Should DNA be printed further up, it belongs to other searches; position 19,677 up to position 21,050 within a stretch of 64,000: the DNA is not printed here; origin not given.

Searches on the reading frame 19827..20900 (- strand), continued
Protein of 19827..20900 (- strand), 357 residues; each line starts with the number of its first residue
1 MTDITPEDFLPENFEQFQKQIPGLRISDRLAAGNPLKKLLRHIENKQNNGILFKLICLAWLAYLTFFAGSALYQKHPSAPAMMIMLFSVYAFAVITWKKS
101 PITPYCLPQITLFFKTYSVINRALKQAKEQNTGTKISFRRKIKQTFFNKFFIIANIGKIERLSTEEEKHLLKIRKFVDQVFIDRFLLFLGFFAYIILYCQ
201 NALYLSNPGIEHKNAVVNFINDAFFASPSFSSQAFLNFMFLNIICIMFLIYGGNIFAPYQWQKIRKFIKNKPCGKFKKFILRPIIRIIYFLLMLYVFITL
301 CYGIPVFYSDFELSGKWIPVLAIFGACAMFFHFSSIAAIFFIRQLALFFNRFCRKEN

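Call 64: search_protein_families(library=pfam, proteins=[L081:5932-9489:+, L081:3719-4561:+, L081:2859-3293:+, L081:3286-3696:+, L074:5057-5971:+, L080:7100-9223:-, L072:7123-9327:-], max_evalue=0.01)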
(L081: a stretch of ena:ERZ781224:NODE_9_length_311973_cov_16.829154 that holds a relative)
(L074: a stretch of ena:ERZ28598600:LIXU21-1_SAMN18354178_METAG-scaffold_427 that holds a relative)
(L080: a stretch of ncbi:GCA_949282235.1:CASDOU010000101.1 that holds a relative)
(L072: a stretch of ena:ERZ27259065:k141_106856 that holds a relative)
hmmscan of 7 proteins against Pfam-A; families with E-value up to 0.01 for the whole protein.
L081:5932-9489:+ (1185 aa): 2 families
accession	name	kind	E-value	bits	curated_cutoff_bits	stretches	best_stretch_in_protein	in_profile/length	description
PF00353.25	HemolysinCabind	-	1.1e-33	115.1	23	6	614-648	1-35/36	RTX calcium-binding nonapeptide repeat (4 copies)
PF06594.17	HCBP_related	-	2.9e-12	46.8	21.4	1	694-741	1-41/42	Haemolysin-type calcium binding protein related domain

L081:3719-4561:+ (280 aa): 0 families

L081:2859-3293:+ (144 aa): 0 families

L081:3286-3696:+ (136 aa): 0 families

L074:5057-5971:+ (304 aa): 5 families
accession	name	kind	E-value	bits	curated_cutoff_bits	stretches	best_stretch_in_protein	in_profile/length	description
PF12796.13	Ank_2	-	1.5e-17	64.4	27.3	2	187-274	11-90/90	Ankyrin repeats (3 copies)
PF00023.36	Ank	-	3.3e-17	62.1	21.1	1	243-274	1-32/33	Ankyrin repeat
PF13637.12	Ank_4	-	1.2e-16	60.8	22.7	0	224-251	10-37/50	Ankyrin repeats (many copies)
PF13606.12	Ank_3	-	3.9e-09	36.3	22.3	0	243-272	1-30/30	Ankyrin repeat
PF13857.12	Ank_5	-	2.2e-05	25.2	27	0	192-248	1-53/56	Ankyrin repeats (many copies)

L080:7100-9223:- (707 aa): 0 families

L072:7123-9327:- (734 aa): 0 families

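Call 67: search_solved_structures(query=A9, max_evalue=10)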
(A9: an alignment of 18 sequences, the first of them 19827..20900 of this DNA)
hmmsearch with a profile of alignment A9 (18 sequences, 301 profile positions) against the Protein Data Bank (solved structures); distinct sequences matched with E-value up to 10: 0.

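Call 71: find_encoding_contigs(protein=P0013, flank=5000, max_places=3)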
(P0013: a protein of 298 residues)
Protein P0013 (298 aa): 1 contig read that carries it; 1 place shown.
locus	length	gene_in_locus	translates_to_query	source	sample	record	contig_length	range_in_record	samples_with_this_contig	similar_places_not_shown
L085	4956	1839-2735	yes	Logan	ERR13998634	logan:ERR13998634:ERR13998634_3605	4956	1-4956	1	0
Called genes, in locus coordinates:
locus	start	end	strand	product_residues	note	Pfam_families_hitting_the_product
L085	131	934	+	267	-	-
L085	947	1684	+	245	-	-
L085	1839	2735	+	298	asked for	-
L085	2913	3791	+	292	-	-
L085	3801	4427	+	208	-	-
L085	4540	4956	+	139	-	?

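Call 72: find_encoding_contigs(protein=P0018, flank=5000, max_places=3)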
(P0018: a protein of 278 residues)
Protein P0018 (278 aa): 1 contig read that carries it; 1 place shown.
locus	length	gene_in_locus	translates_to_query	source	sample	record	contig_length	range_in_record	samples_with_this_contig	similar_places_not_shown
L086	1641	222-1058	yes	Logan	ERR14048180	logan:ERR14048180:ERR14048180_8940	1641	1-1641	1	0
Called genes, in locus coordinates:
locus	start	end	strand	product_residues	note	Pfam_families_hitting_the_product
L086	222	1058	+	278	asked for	-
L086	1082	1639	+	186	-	?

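Call 79: find_related_loci(query=A5, collection=viral_contigs, flank=6000)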
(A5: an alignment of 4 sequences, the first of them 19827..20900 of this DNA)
Query A5 (357 aa) in viral_contigs; peptide patterns used: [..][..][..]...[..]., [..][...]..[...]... (x = any residue, [..] = any of these).
51 stretches matched a pattern, but none encodes a relative of the query by tblastn (E <= 1e-3).

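Call 80: find_related_loci(query=A5, collection=metagenome_contigs, flank=8000)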
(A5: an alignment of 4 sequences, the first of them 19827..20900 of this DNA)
Query A5 (357 aa) in metagenome_contigs; peptide patterns used: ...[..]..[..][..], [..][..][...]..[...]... (x = any residue, [..] = any of these).
600 stretches matched a pattern (row limit reached: there are more); 1 encode a relative of the query (tblastn E <= 1e-3); 1 distinct loci.
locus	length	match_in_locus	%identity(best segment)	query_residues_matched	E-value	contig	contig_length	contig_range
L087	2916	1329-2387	48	1-354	3e-101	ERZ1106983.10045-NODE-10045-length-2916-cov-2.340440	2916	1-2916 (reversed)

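Call 89: fold_search(model_id=the predicted structure, library=pdb)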
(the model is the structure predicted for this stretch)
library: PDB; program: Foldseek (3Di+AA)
matches with E <= 10: 18; with E <= 0.001: 0
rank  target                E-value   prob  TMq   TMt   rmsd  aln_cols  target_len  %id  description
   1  7upp_A                1.6e+00  0.08  0.15  0.17  23.1       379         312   11  Crystal structure of designed heterotrimeric assembly DHT03_2arm_A21/B21/C long (released 2022-12-14)
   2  7unm_A                1.9e+00  0.08  0.18  0.17  25.7       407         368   13  Human TMEM175 in an closed state (released 2022-06-29)
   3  7upp_B                2.5e+00  0.06  0.13  0.14  24.1       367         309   10  Crystal structure of designed heterotrimeric assembly DHT03_2arm_A21/B21/C long (released 2022-12-14)
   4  8yfu_B                3.2e+00  0.02  0.10  0.07  28.5       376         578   11  Cryo EM structure of human phosphate channel XPR1 at intermediate state (released 2024-10-09)
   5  5h7c_C                3.5e+00  0.04  0.14  0.13  24.9       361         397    9  Crystal structure of a repeat protein with two Protein A-DHR14 repeat modules (released 2017-06-28)
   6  8oqz_C                4.4e+00  0.06  0.15  0.20  23.2       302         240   14  Structure of human gamma-secretase PSEN1 APH-1B isoform reconstituted into lipid nanodisc in complex with Ab46 (released 2024-04-24)
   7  9bia_A                4.6e+00  0.16  0.17  0.36   7.5       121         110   11  Cryo-EM structure of NINJ1 K45Q bound to Nb538 (released 2024-10-16)
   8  7upq_J                5.0e+00  0.16  0.17  0.28  14.6       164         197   12  Crystal structure of designed heterotrimeric assembly DHT03_1arm_A21/B/C (released 2022-12-14)
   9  7usw_A                5.0e+00  0.02  0.12  0.08  25.4       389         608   13  Structure of Expanded C. elegans TMC-1 complex (released 2022-10-19)
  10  3i0q                  6.6e+00  0.08  0.07  0.08  13.8        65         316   11  Crystal Structure of the AMP-bound complex of Spectinomycin Phosphotransferase, APH(9)-Ia (released 2010-01-19)
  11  7cgo_CE               6.9e+00  0.04  0.12  0.15  14.1       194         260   14  Cryo-EM structure of the flagellar motor-hook complex from Salmonella (released 2021-04-28)
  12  8v87_8                6.9e+00  0.02  0.13  0.11  23.5       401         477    8  60S ribosome biogenesis intermediate (Dbp10 post-catalytic structure - Overall map) (released 2024-05-01)
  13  9cu8_A                7.3e+00  0.08  0.12  0.31  12.7       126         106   15  Crystal Structure of TNFR2 TNFR2_mb1 Complex (released 2024-12-04)
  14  7upq_A                8.3e+00  0.11  0.17  0.28  14.7       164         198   12  Crystal structure of designed heterotrimeric assembly DHT03_1arm_A21/B/C (released 2022-12-14)
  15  8kes_A                8.3e+00  0.08  0.22  0.28  23.1       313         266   12  Cryo-EM structure of HRD1-SEL1LX3-XTP3B complex in C1 symmetry (released 2025-02-19)
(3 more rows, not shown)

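Call 103: find_encoding_contigs(protein=P0010, flank=6000, max_places=3)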
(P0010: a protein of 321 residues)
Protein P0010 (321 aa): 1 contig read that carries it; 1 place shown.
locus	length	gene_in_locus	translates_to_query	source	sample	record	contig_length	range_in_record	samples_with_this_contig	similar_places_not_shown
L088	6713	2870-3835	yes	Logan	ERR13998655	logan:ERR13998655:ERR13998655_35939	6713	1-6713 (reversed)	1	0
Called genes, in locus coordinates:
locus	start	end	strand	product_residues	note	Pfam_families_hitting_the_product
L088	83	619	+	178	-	PF02677:QueH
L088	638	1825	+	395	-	PF14691:Fer4_20, PF00070:Pyr_redox (faint), PF07992:Pyr_redox_2, PF13450:NAD_binding_8 (weak), PF13738:Pyr_redox_3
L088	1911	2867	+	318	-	-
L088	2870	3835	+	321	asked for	-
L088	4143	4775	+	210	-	PF00230:MIP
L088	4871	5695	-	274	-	PF01263:Aldose_epim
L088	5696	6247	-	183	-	PF00383:dCMP_cyt_deam_1, PF14437:MafB19-deam, PF14439:Bd3614-deam (weak)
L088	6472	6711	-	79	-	?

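Call 105: search_dna_similar(query=window:19827-20900:-, collection=plasmids, mode=protein, max_evalue=0.01, max_rows=10)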
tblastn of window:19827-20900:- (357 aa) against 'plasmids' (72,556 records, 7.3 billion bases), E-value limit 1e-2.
No match.

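Call 107: search_dna_similar(query=window:19827-20900:-, collection=phages, mode=protein, max_evalue=0.01, max_rows=10)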
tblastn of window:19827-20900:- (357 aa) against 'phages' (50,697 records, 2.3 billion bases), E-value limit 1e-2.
No match.
